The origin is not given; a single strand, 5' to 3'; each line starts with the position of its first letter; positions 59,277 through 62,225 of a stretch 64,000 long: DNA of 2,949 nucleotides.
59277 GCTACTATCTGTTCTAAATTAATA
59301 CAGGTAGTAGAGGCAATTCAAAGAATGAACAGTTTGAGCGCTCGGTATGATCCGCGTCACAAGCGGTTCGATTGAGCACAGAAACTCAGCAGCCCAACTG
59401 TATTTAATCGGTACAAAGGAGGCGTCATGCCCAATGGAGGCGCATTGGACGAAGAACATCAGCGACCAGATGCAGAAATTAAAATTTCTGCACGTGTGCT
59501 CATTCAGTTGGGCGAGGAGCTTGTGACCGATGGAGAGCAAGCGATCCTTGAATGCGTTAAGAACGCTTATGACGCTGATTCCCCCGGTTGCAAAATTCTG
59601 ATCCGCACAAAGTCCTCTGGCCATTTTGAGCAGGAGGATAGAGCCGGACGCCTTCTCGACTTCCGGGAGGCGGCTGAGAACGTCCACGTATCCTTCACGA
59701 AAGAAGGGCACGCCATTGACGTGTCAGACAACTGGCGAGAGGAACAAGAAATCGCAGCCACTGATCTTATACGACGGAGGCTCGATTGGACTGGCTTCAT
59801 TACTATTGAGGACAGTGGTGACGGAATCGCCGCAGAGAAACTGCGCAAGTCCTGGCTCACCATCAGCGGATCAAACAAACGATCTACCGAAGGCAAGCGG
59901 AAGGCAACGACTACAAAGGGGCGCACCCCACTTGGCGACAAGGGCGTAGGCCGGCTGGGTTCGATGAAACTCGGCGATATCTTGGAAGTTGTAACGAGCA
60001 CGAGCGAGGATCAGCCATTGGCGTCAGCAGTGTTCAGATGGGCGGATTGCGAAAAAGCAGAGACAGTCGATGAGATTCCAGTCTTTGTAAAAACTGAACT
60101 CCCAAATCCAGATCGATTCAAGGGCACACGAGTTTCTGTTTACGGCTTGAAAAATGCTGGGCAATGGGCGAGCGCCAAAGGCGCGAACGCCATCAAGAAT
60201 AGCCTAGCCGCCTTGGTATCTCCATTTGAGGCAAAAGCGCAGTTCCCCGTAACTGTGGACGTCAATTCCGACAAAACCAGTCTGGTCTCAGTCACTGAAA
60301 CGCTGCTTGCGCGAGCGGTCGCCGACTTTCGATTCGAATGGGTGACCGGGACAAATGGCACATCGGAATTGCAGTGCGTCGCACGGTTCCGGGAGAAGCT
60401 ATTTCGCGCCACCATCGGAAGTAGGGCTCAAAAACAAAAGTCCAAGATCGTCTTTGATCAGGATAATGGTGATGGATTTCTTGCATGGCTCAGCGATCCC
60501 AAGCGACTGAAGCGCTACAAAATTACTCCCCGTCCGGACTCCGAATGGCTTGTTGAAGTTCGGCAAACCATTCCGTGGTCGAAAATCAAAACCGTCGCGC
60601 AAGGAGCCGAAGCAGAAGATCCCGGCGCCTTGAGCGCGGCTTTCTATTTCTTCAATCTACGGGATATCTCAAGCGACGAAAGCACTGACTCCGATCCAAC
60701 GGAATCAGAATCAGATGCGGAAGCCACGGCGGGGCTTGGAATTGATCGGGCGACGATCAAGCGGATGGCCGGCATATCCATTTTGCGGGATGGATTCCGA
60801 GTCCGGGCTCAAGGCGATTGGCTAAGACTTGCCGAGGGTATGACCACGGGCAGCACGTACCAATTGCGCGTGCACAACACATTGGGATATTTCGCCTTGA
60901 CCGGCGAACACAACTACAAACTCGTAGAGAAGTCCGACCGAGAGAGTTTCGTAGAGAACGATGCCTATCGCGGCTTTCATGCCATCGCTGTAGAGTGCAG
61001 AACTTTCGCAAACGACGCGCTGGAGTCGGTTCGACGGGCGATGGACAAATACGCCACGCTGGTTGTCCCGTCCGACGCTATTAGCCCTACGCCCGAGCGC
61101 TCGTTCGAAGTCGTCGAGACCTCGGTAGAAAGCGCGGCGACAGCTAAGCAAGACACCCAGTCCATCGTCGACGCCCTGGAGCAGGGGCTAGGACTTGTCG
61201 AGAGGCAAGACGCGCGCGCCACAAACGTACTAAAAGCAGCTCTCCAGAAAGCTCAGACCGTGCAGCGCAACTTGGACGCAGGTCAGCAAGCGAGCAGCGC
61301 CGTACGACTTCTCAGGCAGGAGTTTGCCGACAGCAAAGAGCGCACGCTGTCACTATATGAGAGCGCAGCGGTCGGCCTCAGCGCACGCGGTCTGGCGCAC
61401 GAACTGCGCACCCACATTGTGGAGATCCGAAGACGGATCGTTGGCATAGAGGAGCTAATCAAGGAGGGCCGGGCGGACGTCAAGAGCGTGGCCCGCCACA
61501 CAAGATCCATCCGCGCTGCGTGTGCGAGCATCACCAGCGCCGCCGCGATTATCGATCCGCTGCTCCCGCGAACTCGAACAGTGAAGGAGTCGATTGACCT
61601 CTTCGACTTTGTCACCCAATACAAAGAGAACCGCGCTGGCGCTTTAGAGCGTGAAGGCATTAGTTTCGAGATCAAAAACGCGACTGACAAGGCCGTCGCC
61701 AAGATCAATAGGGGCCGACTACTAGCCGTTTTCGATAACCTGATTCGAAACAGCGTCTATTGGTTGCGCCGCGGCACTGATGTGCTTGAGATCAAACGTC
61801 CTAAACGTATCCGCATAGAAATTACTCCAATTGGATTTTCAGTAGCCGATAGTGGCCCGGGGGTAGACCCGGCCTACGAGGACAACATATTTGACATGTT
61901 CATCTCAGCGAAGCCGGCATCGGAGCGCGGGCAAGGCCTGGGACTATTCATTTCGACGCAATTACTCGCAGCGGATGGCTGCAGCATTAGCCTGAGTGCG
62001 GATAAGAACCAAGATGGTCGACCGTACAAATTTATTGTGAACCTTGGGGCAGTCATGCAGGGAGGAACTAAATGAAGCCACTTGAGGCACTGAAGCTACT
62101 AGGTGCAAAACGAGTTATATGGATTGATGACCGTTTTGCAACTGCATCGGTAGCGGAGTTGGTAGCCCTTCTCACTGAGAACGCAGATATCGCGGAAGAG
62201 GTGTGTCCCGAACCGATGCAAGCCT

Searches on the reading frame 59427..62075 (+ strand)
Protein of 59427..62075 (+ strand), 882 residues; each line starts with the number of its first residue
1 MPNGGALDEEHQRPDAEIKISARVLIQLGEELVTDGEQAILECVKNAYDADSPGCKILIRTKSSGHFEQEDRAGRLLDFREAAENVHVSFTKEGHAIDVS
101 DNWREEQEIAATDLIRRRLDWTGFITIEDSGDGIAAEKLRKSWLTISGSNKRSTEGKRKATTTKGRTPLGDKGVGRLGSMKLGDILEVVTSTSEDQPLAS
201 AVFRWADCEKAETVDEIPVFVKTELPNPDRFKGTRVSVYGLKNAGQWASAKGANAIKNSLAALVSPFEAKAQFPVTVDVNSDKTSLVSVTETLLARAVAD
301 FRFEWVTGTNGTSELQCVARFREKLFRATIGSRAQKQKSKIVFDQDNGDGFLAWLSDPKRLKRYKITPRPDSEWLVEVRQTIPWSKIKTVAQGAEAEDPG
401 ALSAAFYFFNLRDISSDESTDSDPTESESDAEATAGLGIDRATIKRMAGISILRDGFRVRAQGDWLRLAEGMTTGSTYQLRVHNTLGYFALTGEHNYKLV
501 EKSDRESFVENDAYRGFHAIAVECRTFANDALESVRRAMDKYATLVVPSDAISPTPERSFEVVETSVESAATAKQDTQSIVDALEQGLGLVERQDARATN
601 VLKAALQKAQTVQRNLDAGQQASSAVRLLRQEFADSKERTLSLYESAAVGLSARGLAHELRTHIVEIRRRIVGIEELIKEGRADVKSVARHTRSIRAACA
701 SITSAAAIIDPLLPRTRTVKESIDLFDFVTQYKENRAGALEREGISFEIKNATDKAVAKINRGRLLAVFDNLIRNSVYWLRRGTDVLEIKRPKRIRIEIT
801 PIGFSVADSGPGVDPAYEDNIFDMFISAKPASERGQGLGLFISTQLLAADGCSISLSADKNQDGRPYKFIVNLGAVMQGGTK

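Call 3: search_protein_families(library=pfam, proteins=[window:59427-62075:+], max_evalue=0.01)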
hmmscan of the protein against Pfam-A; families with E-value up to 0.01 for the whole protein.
window:59427-62075:+ (882 aa): 2 families
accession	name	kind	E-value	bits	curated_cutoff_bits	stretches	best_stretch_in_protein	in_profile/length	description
PF02518.31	HATPase_c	-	2e-12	48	26.4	1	764-856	5-93/111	Histidine kinase-, DNA gyrase B-, and HSP90-like ATPase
PF13589.12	HATPase_c_3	-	4.6e-12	46.6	25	1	124-209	35-109/137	Histidine kinase-, DNA gyrase B-, and HSP90-like ATPase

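Call 5: search_protein_families(library=ncbifam, proteins=[window:59427-62075:+], max_evalue=0.01)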
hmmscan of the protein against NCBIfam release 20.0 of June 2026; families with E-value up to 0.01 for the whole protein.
window:59427-62075:+ (882 aa): 41 families (the best 25 are shown)
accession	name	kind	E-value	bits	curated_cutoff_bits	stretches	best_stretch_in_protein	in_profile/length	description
NF050001.1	restrict_BbrUII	equivalog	9.7e-15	54.1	550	1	123-280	48-201/659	BbrUII/HgiDII family restriction enzyme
NF047466.1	hybrid_RR_LvrB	exception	1.6e-13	50.6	500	1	601-864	104-368/377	hybrid histidine kinase/response regulator LvrB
TIGR02956.1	TMAO_torS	equivalog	9.4e-12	43.8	676.5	1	747-870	561-679/967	TMAO reductase system sensor histidine kinase/response regulator TorS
NF008302.0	PRK11091.1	equivalog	2.1e-11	42.8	838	1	657-871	291-503/779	aerobic respiration two-component sensor histidine kinase ArcB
NF008468.0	PRK11360.1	equivalog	4.4e-11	41.8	646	1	647-859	394-595/616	two-component system sensor histidine kinase AtoS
NF007898.0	PRK10604.1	equivalog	1.6e-09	37.5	478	1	655-858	218-409/433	two-component system sensor histidine kinase RstB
NF033092.0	HK_WalK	equivalog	5.8e-09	35.1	725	1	720-862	444-584/594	cell wall metabolism sensor histidine kinase WalK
NF033091.0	HK_VanS_ACDEFG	equivalog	8e-09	35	400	1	718-861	144-284/293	vancomycin resistance histidine kinase VanS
NF040691.1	MtrAB_MtrB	equivalog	2.1e-08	33.7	450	1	720-844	343-464/507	MtrAB system histidine kinase MtrB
NF046044.1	PnpS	equivalog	5.8e-08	32.2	400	1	718-861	240-380/390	two-component system histidine kinase PnpS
NF052574.1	HisKinEspCMyxo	equivalog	2.1e-07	29.5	1200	1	762-860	528-625/785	serine histidine kinase EspC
NF041947.1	LuxQ_Vibrio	equivalog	4.7e-07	28.1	1200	1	737-862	559-686/843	quorum-sensing autoinducer 2 sensor kinase/phosphatase LuxQ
NF011874.0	PRK15347.1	equivalog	5.2e-07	28.1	852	1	763-856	512-598/921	two component system sensor kinase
TIGR02938.1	nifL_nitrog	equivalog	9.1e-07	27.7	242.45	1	739-861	362-483/494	nitrogen fixation negative regulator NifL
NF007837.0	PRK10549.1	equivalog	1.4e-06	27.3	603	1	720-855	309-441/466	envelope stress sensor histidine kinase BaeS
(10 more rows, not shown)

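Call 6: search_protein_families(library=padloc, proteins=[window:59427-62075:+], max_evalue=0.01)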
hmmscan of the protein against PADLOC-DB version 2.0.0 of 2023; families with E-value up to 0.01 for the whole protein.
window:59427-62075:+ (882 aa): 0 families
